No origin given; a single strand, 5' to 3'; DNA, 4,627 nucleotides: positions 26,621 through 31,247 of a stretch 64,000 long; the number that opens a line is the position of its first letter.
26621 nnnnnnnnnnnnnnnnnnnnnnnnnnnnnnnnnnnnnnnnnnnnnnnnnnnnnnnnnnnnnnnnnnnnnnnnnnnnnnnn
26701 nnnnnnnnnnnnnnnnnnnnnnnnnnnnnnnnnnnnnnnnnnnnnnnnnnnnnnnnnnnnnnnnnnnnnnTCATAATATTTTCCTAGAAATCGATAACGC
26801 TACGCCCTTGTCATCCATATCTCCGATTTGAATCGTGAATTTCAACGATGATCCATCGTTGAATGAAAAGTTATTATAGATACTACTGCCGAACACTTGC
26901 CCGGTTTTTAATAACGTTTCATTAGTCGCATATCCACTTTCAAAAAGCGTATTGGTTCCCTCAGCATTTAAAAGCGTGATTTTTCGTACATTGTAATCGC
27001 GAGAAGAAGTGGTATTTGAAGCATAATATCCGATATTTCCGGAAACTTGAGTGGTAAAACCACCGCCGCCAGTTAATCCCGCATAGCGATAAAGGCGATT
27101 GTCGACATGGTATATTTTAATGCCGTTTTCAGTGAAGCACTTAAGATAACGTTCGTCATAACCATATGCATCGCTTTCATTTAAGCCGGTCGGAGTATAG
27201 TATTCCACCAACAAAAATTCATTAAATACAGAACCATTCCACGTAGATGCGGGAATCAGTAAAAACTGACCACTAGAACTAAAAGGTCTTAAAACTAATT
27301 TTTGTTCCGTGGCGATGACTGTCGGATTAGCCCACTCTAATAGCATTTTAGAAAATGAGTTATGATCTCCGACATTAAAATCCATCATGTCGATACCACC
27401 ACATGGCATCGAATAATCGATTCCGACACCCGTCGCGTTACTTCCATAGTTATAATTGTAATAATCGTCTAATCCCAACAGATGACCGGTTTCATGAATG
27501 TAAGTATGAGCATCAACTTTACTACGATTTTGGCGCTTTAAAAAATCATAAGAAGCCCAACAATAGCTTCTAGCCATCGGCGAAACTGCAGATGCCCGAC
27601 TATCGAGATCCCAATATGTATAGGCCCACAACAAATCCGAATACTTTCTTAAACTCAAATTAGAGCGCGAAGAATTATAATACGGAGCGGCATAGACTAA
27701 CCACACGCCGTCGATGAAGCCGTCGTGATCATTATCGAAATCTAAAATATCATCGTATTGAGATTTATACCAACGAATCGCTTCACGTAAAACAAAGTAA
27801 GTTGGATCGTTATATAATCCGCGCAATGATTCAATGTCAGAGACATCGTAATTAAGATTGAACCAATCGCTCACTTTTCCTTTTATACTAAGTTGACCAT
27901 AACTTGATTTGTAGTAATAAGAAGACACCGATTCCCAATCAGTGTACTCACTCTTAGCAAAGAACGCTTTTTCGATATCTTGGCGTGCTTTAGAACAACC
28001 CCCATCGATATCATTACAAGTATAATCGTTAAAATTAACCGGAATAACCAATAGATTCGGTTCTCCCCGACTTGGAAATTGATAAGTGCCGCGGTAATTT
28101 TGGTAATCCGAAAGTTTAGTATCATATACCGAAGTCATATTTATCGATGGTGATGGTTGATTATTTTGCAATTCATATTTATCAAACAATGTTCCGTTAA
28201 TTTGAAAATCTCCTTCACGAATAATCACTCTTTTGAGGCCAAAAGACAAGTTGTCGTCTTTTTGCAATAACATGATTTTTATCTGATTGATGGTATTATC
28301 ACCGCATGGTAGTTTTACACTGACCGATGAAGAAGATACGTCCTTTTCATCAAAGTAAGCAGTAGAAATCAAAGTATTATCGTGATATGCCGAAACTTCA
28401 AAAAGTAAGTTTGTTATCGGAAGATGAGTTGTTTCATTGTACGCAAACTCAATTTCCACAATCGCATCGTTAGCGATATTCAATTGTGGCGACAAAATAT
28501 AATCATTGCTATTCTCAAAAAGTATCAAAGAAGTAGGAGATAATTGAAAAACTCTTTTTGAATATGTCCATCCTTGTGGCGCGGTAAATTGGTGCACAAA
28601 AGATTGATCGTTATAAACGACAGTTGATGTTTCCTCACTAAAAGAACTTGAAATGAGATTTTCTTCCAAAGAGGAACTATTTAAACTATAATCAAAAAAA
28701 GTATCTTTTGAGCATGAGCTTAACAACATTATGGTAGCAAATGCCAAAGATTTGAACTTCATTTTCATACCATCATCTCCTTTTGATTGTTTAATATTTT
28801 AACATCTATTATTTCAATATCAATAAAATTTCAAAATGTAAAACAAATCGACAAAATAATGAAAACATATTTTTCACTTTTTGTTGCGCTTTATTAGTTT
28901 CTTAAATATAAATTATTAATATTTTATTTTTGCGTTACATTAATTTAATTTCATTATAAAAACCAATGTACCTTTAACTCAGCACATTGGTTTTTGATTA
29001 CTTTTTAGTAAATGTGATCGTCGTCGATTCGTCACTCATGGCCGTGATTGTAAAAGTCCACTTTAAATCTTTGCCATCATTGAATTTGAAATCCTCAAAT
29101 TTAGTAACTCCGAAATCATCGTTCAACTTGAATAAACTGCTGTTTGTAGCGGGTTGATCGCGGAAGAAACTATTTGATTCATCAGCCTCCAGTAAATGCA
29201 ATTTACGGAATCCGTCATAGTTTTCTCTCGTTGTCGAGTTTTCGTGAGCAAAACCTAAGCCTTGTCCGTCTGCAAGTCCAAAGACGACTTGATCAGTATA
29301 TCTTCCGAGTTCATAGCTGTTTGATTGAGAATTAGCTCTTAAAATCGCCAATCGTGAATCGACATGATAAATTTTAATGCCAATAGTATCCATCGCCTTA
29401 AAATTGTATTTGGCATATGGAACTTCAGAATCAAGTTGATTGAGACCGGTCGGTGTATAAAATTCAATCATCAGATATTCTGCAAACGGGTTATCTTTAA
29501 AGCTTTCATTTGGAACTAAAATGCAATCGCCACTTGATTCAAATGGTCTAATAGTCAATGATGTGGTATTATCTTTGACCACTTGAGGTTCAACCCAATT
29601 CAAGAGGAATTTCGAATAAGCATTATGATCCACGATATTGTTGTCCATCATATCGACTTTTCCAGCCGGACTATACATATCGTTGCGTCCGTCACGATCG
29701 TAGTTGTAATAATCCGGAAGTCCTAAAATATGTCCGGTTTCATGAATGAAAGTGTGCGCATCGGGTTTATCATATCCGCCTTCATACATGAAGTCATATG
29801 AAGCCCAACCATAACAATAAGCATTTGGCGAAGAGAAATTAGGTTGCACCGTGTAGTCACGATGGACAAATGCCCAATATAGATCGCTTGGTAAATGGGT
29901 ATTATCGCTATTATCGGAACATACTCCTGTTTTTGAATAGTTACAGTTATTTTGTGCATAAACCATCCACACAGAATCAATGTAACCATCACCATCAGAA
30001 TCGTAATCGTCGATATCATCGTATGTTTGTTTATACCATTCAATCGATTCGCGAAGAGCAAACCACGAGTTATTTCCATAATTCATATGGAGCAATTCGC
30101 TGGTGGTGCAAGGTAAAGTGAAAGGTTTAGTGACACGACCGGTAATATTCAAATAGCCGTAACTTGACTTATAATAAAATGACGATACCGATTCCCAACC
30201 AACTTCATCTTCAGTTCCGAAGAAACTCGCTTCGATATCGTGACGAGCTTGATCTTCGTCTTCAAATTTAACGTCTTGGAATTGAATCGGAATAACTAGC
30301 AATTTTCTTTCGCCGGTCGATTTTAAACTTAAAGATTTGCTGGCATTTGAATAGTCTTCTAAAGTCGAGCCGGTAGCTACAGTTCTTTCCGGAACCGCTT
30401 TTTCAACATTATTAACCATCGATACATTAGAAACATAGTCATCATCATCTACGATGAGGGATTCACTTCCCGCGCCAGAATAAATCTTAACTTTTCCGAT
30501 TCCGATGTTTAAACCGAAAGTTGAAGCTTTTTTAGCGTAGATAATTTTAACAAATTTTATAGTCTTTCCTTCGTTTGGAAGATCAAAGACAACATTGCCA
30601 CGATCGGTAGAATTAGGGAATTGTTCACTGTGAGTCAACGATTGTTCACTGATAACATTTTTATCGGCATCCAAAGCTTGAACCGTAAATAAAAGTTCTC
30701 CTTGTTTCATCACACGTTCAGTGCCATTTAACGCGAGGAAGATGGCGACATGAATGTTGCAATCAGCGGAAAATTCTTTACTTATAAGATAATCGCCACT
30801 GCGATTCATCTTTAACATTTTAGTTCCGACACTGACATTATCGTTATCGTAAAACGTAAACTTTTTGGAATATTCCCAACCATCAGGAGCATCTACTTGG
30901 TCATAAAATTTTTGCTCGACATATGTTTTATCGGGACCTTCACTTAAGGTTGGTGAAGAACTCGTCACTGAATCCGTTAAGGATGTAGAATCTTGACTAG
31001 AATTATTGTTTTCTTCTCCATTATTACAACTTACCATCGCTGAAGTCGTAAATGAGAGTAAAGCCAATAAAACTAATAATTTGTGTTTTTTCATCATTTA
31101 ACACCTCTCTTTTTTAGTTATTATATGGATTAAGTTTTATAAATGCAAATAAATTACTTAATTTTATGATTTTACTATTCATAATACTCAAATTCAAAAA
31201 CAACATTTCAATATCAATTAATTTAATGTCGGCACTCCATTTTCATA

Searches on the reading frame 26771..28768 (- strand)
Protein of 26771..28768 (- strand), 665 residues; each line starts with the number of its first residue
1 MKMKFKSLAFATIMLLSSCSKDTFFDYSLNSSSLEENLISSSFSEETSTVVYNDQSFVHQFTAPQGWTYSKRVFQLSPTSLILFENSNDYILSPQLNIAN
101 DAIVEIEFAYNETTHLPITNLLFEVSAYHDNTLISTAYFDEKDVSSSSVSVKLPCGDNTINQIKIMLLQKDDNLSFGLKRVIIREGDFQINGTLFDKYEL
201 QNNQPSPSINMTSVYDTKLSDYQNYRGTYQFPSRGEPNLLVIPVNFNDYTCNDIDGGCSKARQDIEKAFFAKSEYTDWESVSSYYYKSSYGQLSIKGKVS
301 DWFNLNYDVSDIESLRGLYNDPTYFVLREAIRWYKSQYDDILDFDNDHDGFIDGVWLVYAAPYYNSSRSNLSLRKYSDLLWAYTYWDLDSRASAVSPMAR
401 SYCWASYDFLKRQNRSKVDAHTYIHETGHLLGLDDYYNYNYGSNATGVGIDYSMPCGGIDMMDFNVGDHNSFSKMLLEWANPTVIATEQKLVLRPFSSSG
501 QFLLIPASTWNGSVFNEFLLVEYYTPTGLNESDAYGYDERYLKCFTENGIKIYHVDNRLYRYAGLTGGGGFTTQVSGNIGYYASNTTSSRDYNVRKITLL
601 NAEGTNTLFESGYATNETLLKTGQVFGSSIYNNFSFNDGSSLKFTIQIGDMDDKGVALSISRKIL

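Call 9: search_protein_families(library=pfam, proteins=[window:26771-28768:-], max_evalue=0.01)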
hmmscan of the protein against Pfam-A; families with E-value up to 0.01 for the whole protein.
window:26771-28768:- (665 aa): 2 families
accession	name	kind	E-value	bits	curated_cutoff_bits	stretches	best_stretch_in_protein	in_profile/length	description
PF02031.22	Peptidase_M7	-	4.1e-05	24.1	25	1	360-442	21-101/133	Streptomyces extracellular neutral proteinase (M7) family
PF05547.17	Peptidase_M6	-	0.0082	15.9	22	0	270-454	54-260/294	Immune inhibitor A peptidase M6, catalytic domain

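Call 63: search_protein_families(library=ncbifam, proteins=[window:26771-28768:-], max_evalue=0.01)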
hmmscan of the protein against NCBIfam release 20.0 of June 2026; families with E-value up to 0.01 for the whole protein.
window:26771-28768:- (665 aa): 2 families
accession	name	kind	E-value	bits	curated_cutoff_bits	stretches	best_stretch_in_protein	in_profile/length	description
TIGR03296.1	M6dom_TIGR03296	domain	2.5e-25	90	110.8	1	243-530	3-274/286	M6 family metalloprotease domain-containing protein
NF033628.1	snapalysin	exception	8.4e-05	22.5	300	1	361-438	93-167/207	snapalysin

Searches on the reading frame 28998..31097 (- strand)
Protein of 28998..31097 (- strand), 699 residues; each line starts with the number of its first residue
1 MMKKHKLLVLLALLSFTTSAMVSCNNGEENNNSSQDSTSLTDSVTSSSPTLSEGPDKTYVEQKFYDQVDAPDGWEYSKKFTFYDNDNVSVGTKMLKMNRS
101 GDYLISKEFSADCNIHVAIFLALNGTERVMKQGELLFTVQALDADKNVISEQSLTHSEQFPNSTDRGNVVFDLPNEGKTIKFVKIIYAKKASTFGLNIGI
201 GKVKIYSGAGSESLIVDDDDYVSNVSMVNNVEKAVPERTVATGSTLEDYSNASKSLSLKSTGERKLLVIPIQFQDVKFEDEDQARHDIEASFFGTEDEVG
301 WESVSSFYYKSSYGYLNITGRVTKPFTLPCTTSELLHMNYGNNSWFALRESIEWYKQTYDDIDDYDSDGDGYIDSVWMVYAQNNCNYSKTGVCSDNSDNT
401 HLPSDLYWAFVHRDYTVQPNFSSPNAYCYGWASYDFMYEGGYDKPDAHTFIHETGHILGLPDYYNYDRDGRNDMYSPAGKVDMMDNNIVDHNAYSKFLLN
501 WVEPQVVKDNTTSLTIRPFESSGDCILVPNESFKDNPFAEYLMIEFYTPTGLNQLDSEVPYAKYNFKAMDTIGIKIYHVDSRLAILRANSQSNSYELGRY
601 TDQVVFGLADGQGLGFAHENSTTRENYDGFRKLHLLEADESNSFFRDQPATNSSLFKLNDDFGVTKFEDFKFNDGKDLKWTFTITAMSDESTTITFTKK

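Call 9: search_protein_families(library=pfam, proteins=[window:28998-31097:-], max_evalue=0.01)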
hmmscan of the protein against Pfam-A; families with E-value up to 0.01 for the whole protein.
window:28998-31097:- (699 aa): 0 families

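Call 63: search_protein_families(library=ncbifam, proteins=[window:28998-31097:-], max_evalue=0.01)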
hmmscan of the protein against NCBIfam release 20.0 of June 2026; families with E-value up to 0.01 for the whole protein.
window:28998-31097:- (699 aa): 4 families
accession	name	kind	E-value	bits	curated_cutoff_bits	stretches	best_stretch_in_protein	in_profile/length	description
TIGR03296.1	M6dom_TIGR03296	domain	5.1e-27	95.5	110.8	1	272-552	5-273/286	M6 family metalloprotease domain-containing protein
NF050142.1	PG1828_fam_lipo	equivalog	0.00048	20.8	50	1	8-46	4-42/59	PG1828 family lipoprotein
NF033628.1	snapalysin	exception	0.0073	16.1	300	0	428-465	132-167/207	snapalysin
NF045961.1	MAG5150_fam_LP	equivalog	0.0077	15.7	80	0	2-38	1-39/331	MAG5150 family histidine triad lipoprotein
